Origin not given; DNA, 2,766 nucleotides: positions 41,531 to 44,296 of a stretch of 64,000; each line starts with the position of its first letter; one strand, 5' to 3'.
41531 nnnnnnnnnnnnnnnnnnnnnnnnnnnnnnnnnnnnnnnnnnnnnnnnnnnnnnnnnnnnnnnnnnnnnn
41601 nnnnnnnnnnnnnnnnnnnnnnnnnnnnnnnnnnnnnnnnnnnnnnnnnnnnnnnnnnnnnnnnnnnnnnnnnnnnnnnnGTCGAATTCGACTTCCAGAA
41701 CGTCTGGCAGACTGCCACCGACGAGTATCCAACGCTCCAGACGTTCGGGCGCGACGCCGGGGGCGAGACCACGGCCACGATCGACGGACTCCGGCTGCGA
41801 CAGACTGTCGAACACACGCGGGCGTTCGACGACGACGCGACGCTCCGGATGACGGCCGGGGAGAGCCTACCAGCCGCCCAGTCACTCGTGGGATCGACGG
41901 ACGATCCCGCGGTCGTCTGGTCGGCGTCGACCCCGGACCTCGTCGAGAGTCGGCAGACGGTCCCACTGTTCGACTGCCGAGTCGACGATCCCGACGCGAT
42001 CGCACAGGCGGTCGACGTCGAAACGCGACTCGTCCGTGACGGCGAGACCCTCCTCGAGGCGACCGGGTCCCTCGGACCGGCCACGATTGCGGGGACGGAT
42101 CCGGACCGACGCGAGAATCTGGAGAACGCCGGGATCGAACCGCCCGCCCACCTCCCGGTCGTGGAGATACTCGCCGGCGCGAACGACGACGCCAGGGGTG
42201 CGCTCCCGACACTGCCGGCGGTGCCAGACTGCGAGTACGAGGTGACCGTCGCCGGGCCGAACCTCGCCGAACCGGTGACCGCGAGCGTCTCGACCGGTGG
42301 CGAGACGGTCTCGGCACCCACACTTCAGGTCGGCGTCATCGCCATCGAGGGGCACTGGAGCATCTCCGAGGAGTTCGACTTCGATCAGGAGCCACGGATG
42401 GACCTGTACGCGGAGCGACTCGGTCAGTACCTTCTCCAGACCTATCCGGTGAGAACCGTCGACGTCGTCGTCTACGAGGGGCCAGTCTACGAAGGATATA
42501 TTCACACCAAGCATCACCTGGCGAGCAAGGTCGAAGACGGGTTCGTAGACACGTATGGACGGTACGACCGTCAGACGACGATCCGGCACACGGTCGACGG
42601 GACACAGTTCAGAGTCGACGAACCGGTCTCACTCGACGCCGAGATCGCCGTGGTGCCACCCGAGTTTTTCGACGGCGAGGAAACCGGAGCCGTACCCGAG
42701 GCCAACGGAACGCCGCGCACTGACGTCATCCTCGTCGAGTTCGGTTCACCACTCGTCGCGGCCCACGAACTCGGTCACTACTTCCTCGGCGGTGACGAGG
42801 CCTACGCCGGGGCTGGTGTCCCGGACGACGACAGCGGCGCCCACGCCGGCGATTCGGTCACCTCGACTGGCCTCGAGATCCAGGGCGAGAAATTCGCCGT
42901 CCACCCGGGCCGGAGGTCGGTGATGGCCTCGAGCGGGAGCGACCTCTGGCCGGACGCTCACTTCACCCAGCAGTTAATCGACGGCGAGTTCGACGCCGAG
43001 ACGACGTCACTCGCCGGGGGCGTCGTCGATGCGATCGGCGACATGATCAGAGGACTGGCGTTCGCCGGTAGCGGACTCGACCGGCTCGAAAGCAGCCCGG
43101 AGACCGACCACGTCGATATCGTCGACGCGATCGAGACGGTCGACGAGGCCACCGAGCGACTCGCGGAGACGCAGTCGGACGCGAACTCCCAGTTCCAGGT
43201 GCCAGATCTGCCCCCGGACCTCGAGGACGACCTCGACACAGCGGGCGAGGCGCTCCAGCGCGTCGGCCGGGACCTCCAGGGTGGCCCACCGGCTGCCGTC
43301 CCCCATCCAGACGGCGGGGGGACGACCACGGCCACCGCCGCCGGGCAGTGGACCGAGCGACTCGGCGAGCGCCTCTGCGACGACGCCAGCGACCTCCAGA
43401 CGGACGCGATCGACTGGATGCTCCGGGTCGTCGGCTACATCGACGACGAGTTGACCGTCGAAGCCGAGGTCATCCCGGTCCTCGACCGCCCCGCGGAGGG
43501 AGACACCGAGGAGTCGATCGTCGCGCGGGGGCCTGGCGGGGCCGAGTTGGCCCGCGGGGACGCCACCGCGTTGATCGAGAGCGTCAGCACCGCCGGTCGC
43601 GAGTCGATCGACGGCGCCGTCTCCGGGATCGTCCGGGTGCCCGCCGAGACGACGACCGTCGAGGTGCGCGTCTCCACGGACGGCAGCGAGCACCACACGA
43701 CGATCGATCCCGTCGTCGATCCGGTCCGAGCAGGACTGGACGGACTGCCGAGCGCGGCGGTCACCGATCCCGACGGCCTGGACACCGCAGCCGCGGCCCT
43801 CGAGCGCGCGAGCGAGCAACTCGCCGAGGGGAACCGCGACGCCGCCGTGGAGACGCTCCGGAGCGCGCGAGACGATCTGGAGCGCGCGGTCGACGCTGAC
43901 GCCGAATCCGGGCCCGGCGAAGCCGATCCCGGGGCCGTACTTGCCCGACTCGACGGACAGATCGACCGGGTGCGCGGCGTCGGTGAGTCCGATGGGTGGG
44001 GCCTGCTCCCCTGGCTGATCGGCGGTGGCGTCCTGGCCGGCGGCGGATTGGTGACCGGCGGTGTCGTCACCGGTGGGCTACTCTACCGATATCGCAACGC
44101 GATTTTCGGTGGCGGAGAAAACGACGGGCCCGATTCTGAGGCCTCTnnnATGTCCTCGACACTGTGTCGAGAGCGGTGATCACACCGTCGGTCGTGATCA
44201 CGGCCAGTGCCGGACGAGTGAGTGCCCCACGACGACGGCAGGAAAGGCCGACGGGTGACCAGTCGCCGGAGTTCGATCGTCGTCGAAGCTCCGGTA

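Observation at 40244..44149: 1301-aa Tat-secreted GLUG-repeat protein with HExxH metalloprotease-like motif and C-terminal membrane anchor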

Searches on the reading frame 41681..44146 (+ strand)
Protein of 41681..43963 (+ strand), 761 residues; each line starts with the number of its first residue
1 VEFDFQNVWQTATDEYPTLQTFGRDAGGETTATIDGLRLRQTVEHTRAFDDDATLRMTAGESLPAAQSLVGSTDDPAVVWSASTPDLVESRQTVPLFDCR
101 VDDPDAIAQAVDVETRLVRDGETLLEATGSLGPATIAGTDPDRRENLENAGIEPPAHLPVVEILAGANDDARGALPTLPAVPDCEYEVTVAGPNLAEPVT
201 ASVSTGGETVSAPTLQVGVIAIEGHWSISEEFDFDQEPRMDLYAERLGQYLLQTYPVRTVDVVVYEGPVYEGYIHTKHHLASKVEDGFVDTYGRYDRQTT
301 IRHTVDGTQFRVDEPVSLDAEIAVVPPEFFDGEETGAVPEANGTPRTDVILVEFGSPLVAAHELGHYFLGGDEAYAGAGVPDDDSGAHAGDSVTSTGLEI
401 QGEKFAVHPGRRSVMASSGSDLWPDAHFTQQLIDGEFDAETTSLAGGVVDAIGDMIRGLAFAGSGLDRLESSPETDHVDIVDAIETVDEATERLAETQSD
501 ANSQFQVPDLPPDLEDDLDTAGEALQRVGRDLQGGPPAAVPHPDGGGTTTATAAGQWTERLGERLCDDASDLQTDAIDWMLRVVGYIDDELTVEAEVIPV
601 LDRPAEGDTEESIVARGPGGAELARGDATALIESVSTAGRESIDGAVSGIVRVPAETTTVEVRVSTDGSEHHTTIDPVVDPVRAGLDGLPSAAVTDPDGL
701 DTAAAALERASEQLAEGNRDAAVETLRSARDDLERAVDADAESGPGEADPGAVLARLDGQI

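Call 13: search_solved_structures(query=window:41681-43963:+, max_evalue=10, show_alignments=3)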
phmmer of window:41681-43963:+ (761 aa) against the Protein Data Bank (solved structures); distinct sequences matched with E-value up to 10: 0.

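Call 20: search_protein_representatives(protein=window:41681-43963:+)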
Query: 761 residues. Proteins with E-value up to 0.001 (for the whole library): 9; up to 1e-10: 7; up to 1e-30: 7. The best 9 are listed.
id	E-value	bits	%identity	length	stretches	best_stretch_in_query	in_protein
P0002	0.0e+00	1102.7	70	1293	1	2-761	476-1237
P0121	4.8e-76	273.5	31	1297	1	3-745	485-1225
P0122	1.4e-73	265.3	34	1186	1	32-760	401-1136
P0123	2.8e-55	204.8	32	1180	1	14-760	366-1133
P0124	4.1e-45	171.2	32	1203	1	19-750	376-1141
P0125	7.7e-40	153.8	29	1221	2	213-698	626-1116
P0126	2.9e-36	142.0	29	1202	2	20-747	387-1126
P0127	1.7e-06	43.6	37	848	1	353-471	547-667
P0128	4.3e-04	35.6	32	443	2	310-480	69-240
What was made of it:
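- The C-terminal module has only 9 relatives among 1.84e9 representatives, 7 of them at E<1e-30 and full length (call 20).
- Tried and rejected: The word-index candidates were evidently swamped, so these two searches added nothing beyond the exhaustive search (call 20).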

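Call 25: find_homologous_proteins(query=A1, max_evalue=0.001)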
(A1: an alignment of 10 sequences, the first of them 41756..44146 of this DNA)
Query A1 (10 sequences) (797 aa, profile of the alignment): 2 proteins with E <= 0.001 among 8000 candidates.
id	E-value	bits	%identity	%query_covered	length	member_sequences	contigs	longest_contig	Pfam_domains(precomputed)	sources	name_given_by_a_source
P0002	3.1e-288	977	70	99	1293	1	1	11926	PF05342.20,PF07581.18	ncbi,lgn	ncbi:MAG: ZmpA/ZmpB/ZmpC family metallo-endopeptidase-related protein [Halococcoides sp.]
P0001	9.8e-288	975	100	100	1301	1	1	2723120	PF07581.18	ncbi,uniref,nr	ncbi:GLUG motif-containing protein [Halococcoides cellulosivorans]|uniref:GLUG domain-containing pro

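Call 27: list_cluster_members(proteins=[P0121, P0122, P0123, P0124, P0125, P0126, P0127, P0128])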
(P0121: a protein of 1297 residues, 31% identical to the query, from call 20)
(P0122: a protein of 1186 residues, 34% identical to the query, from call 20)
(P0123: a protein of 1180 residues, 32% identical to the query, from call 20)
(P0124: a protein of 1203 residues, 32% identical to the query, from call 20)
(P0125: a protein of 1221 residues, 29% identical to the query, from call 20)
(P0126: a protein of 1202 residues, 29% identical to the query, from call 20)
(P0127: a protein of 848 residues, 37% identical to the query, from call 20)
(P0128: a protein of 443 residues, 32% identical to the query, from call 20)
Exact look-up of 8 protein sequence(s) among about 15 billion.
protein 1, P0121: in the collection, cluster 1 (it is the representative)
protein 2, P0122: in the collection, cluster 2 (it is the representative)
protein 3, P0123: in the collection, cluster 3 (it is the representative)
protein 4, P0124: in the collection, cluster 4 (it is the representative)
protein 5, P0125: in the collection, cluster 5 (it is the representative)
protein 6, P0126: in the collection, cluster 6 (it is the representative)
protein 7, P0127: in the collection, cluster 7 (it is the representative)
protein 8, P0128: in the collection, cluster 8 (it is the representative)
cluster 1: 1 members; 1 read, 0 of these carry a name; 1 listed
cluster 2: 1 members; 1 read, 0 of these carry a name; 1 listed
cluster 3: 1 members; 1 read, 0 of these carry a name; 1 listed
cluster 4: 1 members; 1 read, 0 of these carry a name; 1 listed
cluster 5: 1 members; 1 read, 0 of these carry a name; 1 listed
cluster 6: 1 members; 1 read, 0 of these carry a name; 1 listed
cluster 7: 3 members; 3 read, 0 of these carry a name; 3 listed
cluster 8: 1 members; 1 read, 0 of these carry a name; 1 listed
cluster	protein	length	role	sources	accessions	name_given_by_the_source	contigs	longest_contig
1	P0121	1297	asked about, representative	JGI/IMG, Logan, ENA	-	-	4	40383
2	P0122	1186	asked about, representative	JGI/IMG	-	-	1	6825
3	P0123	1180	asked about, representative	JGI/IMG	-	-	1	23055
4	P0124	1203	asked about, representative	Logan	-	-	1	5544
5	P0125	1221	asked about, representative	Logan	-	-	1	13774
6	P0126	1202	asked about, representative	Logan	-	-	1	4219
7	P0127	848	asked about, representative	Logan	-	-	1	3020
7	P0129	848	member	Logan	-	-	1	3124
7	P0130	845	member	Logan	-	-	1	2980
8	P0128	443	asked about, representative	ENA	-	-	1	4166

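Call 28: find_encoding_contigs(protein=P0121, flank=8000, max_places=2)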
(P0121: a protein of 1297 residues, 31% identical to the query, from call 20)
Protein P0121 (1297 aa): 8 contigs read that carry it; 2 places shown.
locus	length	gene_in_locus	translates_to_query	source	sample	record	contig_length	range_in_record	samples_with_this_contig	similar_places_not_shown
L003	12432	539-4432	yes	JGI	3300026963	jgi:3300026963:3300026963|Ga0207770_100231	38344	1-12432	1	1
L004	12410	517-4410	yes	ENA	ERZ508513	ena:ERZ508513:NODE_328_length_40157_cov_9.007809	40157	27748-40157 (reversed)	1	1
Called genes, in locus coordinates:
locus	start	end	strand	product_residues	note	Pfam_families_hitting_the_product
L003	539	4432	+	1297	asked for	PF05342:Peptidase_M26_N (weak), PF07581:Glug (faint)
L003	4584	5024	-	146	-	PF26073:DUF8030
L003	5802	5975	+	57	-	-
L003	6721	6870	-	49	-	-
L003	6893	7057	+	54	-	-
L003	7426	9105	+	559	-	PF02518:HATPase_c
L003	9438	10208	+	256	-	-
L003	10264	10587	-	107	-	-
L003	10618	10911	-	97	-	-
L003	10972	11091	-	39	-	-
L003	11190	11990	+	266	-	PF01609:DDE_Tnp_1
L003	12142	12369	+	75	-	-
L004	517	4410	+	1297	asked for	PF05342:Peptidase_M26_N (weak), PF07581:Glug (faint)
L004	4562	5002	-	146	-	PF26073:DUF8030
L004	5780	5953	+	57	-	-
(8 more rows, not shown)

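Call 29: find_encoding_contigs(protein=P0123, flank=8000, max_places=2)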
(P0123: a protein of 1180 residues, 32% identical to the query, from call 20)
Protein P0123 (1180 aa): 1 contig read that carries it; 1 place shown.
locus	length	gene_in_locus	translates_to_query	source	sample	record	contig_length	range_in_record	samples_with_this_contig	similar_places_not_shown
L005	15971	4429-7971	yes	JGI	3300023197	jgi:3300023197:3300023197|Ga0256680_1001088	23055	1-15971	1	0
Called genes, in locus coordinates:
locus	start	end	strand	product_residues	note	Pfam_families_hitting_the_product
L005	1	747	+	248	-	?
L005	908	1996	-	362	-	PF04123:DUF373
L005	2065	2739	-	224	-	PF20127:DUF6517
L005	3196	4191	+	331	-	PF04055:Radical_SAM (weak), PF26257:DUF8061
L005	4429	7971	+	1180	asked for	PF13360:PQQ_2, PF13570:Beta-prop_ACSF4, PF13360:PQQ_2, PF01011:PQQ (weak), PF13360:PQQ_2, PF13570:Beta-prop_ACSF4, PF13360:PQQ_2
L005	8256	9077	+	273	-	-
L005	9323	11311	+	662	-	PF09826:Beta_propel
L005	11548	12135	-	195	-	PF04525:LOR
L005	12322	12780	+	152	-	PF01938:TRAM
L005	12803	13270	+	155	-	PF00196:GerE (weak), PF04545:Sigma70_r4 (weak), PF14601:TFX_C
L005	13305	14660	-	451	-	PF13579:Glyco_trans_4_4, PF13439:Glyco_transf_4, PF00534:Glycos_transf_1, PF13692:Glyco_trans_1_4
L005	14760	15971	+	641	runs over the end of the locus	PF07676:PD40 (faint), PF26549:Tricorn_N (faint), PF26550:Tricorn_2nd (faint), PF02129:Peptidase_S15, PF00561:Abhydrolase_1 (weak), PF01738:DLH, PF20434:BD-FAE, PF00326:Peptidase_S9, +3 more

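Call 38: search_solved_structures(query=A1, max_evalue=10, show_alignments=3)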
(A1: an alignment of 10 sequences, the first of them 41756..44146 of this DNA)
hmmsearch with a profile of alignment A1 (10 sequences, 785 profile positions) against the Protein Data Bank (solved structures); distinct sequences matched with E-value up to 10: 48.
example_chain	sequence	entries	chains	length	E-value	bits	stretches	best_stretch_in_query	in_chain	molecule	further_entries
8a3k_UNK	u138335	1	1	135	0.0057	18.3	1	422-541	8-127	sc-apCC-4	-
4tql_A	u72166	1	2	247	0.0098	17.5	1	423-543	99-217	Three helix bundle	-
9s4q_25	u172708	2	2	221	0.012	17.3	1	410-532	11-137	Kinetochore protein SPC25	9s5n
7uvj_A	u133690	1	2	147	0.02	16.5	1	432-542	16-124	Apolipoprotein E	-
8grx_A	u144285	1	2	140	0.025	16.2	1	432-542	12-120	Apolipoprotein E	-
1le4_A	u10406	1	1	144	0.027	16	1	432-542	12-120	APOLIPOPROTEIN E4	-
1gs9_A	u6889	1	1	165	0.037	15.6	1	430-542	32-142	APOLIPOPROTEIN E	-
2lse_A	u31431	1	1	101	0.05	15.2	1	671-717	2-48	Four Helix Bundle Protein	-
1le2_A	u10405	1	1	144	0.051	15.1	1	432-542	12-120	APOLIPOPROTEIN E2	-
1lpe_A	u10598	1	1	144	0.051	15.1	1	432-542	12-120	APOLIPOPROTEIN E3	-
6clz_B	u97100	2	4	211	0.053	15.1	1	405-540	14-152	Apolipoprotein A-I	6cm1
8qae_A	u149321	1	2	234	0.059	14.9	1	425-539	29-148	sc-apCC-6-SLLA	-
7zr2_A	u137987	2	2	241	0.06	14.9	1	422-537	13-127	Spike protein S2',Chimeric protein mimic of SARS-CoV-2 Spike HR1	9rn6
1bz4_A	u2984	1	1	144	0.061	14.9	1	432-542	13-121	PROTEIN (APOLIPOPROTEIN E)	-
1or2_A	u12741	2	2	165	0.071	14.6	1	430-542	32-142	APOLIPOPROTEIN E | PROTEIN (APOLIPOPROTEIN E)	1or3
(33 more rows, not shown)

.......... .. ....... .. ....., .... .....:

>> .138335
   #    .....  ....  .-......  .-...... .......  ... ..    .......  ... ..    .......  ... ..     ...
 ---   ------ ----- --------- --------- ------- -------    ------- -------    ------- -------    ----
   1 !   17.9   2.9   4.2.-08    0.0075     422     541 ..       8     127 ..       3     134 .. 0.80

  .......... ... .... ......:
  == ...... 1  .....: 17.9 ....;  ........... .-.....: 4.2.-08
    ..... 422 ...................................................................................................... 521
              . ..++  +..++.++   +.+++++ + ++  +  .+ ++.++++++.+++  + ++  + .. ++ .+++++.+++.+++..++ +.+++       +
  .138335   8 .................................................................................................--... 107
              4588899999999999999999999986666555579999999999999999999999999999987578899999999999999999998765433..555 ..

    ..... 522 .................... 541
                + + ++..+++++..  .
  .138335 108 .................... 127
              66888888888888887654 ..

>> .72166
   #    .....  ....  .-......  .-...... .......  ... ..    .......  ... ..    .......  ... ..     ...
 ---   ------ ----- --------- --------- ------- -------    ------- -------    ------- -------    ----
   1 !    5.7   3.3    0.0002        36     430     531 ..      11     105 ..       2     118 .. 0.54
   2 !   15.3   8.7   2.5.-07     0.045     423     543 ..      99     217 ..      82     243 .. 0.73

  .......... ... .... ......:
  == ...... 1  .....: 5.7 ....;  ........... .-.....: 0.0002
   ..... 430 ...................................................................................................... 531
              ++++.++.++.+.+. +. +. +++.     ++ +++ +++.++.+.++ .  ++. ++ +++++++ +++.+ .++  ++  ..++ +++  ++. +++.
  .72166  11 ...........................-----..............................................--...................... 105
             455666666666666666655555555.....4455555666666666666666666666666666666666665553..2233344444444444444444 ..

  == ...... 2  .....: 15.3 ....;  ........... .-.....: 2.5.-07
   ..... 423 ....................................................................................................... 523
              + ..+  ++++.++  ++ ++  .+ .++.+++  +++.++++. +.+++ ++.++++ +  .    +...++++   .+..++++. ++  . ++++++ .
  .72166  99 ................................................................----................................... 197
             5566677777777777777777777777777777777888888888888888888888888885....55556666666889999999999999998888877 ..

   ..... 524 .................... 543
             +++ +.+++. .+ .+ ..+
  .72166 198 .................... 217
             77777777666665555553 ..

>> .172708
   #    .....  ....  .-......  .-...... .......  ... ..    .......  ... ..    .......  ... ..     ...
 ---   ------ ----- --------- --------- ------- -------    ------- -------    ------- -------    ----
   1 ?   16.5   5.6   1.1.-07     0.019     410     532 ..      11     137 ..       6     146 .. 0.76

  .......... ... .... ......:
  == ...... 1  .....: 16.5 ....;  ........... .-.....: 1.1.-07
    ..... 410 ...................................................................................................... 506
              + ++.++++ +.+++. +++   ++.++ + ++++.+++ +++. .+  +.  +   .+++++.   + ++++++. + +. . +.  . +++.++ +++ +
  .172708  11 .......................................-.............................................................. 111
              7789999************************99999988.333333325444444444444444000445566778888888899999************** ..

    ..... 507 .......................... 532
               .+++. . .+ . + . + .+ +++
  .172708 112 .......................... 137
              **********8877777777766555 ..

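Call 39: search_protein_families(library=pfam, alignment_id=A1, max_evalue=1)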
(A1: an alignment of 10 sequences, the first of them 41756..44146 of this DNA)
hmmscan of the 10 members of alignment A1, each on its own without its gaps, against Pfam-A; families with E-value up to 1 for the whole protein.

A. member 1, window:41756-44146:+ (797 aa): 4 families
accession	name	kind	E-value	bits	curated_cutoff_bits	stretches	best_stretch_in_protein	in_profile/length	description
PF10938.13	YfdX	-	0.06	13.8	26.6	1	677-708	70-101/149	YfdX protein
PF11740.13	KfrA_N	-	0.31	12.2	26.1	1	629-714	16-101/113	Plasmid replication region DNA-binding N-term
PF24740.1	DUF7691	-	0.39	11.2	27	0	477-555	92-180/204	Domain of unknown function (DUF7691)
PF00934.25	PE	-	0.89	10.3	22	0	670-700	3-33/91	PE family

B. families by the number of members that match (of 10 scanned): 21 families
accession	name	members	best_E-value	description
PF10938.13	YfdX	2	0.06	YfdX protein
PF01442.23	Apolipoprotein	2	0.12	Apolipoprotein A1/A4/E domain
PF14346.11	DUF4398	1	0.0091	Domain of unknown function (DUF4398)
PF09850.14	DotU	1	0.037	Type VI secretion system protein DotU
PF10046.14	BLOC1_2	1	0.04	Biogenesis of lysosome-related organelles complex-1 subunit 2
PF22888.1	FIMAH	1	0.041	FIMAH domain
PF01431.27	Peptidase_M13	1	0.05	Peptidase family M13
PF07514.17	TraI_2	1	0.091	Putative helicase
PF25610.1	HR1_TOCA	1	0.095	TOCA family HR1 domain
PF06140.18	Ifi-6-16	1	0.099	Interferon-induced 6-16 family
PF00746.26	Gram_pos_anchor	1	0.12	LPXTG cell wall anchor motif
PF06657.18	Cep57_MT_bd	1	0.12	Centrosome microtubule-binding domain of Cep57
PF06103.16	DUF948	1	0.14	Bacterial protein of unknown function (DUF948)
PF18208.6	NES_C_h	1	0.14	Nicking enzyme C-terminal middle helical domain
PF13779.11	DUF4175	1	0.17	Domain of unknown function (DUF4175)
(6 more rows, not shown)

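Call 40: predict_structure(alignment_id=A1)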
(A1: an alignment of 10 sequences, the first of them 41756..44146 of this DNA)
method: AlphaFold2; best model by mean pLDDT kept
length: 797 residues; sequences in the alignment: 10
mean_pLDDT: 70.7   pTM: 0.52
mean pLDDT of the five models: 70.7, 66.3, 65.2, 64.9, 61.3
residues with pLDDT >= 90: 40; 70-90: 477; 50-70: 162; < 50: 118
segments of 3 or more residues with pLDDT < 50: 32-35, 143-146, 263-271, 286-291, 316-321, 413-422, 477-481, 607-617, 718-721, 743-797
pLDDT, mean of each block of 10 residues (from residue 1): 80 85 69 53 67 80 85 87 89 86 86 81 77 79 56 84 92 89 61 83 74 82 85 81 71 69 45 67 50 75 76 59 76 84 64 63 77 73 80 72 81 36 53 68 79 82 78 51 63 85 86 74 77 81 64 71 77 61 70 85 58 41 76 87 85 84 82 87 91 87 87 64 66 78 34 22 20 24 28 25
secondary structure, 60 per line:
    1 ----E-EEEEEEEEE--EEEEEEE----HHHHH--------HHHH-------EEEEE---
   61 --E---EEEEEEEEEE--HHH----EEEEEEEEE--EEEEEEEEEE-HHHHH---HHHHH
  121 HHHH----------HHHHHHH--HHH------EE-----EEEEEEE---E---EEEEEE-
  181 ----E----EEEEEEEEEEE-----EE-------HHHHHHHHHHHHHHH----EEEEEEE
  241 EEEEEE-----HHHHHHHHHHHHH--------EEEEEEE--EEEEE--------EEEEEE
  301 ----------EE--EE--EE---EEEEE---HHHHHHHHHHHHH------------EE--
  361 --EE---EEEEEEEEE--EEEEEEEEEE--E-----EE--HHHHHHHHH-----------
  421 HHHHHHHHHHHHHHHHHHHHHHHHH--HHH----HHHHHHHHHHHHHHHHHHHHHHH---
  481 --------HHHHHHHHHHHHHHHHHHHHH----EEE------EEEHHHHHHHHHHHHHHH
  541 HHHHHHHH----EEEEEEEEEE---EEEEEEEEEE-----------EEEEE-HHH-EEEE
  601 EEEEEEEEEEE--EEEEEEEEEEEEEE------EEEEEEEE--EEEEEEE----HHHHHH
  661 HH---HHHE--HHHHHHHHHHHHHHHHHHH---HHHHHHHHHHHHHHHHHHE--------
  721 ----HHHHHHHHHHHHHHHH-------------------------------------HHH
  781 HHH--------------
elements in order (helices of 4 or more, strands of 3 or more residues): E7-15 E18-24 H29-33 H42-45 E53-57 E67-76 E86-94 E97-106 H108-112 H116-124 H135-141 E160-166 E174-179 E190-200 H215-229 E234-246 H252-264 E273-279 E282-286 E295-300 E324-328 H332-344 E368-376 E379-388 H401-409 H421-445 H455-477 H489-509 E514-516 E523-525 H526-548 E553-562 E566-575 E587-591 E597-611 E614-627 E634-641 E644-650 H655-662 H672-690 H694-711 H725-740 H778-783
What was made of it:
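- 41756..42313 (+): Pre-catalytic, mostly beta domain, aa 505-690; begins with the highly conserved strand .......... (aa 516-526). AlphaFold secondary structure (call 40).
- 43019..43399 (+): Four-helix bundle, aa 926-1052; the least conserved domain of the module. AlphaFold helices (call 40).
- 43412..43705 (+): Beta-sandwich domain, aa 1057-1154. AlphaFold strands 553-650 of the module model, pLDDT 76-87 (call 40).
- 43718..43975 (+): C-terminal helical bundle, aa 1159-1244; stalk next to the membrane. AlphaFold helices 655-740, pLDDT 82-91 (call 40).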

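Call 44: find_related_loci(query=A1, collection=genome_contigs, flank=6000)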
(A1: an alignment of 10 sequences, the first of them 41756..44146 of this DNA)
Query A1 (797 aa) in genome_contigs; peptide patterns used: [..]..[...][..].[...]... (x = any residue, [..] = any of these).
600 stretches matched a pattern, but none encodes a relative of the query by tblastn (E <= 1e-3).
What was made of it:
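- Tried and rejected: find_related_loci with A1 on genome_contigs matched 600 pattern hits, none confirmed (call 44).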
